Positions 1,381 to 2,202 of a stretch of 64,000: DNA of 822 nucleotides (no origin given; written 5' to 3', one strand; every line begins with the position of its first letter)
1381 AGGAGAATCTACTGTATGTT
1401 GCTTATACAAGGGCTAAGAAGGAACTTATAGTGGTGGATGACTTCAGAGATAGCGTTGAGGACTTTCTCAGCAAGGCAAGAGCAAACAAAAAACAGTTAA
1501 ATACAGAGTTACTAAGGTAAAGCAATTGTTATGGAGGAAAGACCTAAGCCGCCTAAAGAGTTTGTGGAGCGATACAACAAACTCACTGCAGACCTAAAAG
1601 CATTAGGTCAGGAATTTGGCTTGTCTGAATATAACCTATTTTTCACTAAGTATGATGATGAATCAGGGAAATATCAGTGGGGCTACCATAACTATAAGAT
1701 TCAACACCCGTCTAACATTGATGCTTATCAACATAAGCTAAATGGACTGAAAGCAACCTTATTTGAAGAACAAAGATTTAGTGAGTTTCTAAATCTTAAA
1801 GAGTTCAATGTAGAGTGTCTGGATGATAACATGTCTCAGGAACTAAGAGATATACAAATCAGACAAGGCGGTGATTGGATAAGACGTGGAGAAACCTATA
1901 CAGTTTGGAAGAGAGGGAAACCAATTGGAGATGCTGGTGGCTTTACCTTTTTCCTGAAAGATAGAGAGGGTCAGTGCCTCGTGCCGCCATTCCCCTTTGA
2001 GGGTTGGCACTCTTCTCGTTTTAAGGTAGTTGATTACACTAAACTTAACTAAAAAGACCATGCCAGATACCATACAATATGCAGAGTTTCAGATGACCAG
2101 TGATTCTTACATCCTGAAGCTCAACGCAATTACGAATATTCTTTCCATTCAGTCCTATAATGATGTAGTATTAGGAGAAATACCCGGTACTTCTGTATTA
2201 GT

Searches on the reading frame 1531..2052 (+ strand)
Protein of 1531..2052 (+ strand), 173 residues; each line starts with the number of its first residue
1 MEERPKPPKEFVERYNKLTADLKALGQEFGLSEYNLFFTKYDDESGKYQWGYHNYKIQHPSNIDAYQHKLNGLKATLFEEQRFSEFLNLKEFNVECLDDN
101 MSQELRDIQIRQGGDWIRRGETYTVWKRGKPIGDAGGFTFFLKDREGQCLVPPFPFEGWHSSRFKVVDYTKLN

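Call 110: search_protein_families(library=phrogs, alignment_id=A8, max_evalue=0.00001)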
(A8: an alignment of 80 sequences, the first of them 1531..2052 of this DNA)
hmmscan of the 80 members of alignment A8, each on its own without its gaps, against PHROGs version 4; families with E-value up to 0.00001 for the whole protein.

A. member 1, window:1531-2052:+ (173 aa): 0 families

B. families by the number of members that match (of 80 scanned): 27 families (the first 25 are shown)
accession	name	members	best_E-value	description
phrog_800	-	4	1.6e-11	terminase small subunit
phrog_6247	-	1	3.6e-86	DNA topoisomerase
phrog_2396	-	1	2.3e-49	-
phrog_192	-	1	2.8e-33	DNA polymerase exonuclease subunit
phrog_531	-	1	8.9e-32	Rnase H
phrog_671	-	1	2.5e-31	nucleotide pyrophosphohydrolase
phrog_1048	-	1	1.2e-28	-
phrog_872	-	1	1.5e-25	-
phrog_3000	-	1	2.8e-24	-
phrog_16743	-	1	1.5e-20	-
phrog_2859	-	1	2.8e-20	-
phrog_14997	-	1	3.1e-17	-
phrog_6364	-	1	5.3e-17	-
phrog_4159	-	1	1e-16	nucleotide pyrophosphohydrolase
phrog_2855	-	1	8.7e-16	-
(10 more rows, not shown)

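Call 111: search_protein_families(library=pfam, alignment_id=A8, max_evalue=0.0001)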
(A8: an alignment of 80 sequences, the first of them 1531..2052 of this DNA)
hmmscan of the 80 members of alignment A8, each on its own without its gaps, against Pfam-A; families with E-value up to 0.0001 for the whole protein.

A. member 1, window:1531-2052:+ (173 aa): 0 families

B. families by the number of members that match (of 80 scanned): 13 families
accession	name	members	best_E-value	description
PF18723.6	HMUDK_hel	1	9.6e-54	5-hmdU DNA kinase, helical domain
PF11195.14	Tad2-like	1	9.5e-23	Thoeris anti-defense 2-like domain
PF00075.30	RNase_H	1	6.5e-21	RNase H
PF00929.31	RNase_T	1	5.4e-19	Exonuclease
PF01028.25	Topoisom_I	1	4.8e-18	Eukaryotic DNA topoisomerase I, catalytic core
PF01145.31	Band_7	1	7.5e-16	SPFH domain / Band 7 family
PF01734.28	Patatin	1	3.4e-15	Patatin-like phospholipase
PF01266.30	DAO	1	4.6e-12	FAD dependent oxidoreductase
PF05105.17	Phage_holin_4_1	1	8.6e-10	Bacteriophage holin family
PF01503.22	PRA-PH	1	1.6e-08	Phosphoribosyl-ATP pyrophosphohydrolase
PF07992.20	Pyr_redox_2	1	6.5e-08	Pyridine nucleotide-disulphide oxidoreductase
PF13238.12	AAA_18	1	5.5e-07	AAA domain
PF18724.6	ADDT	1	1.4e-06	Amino acid:DNA transferase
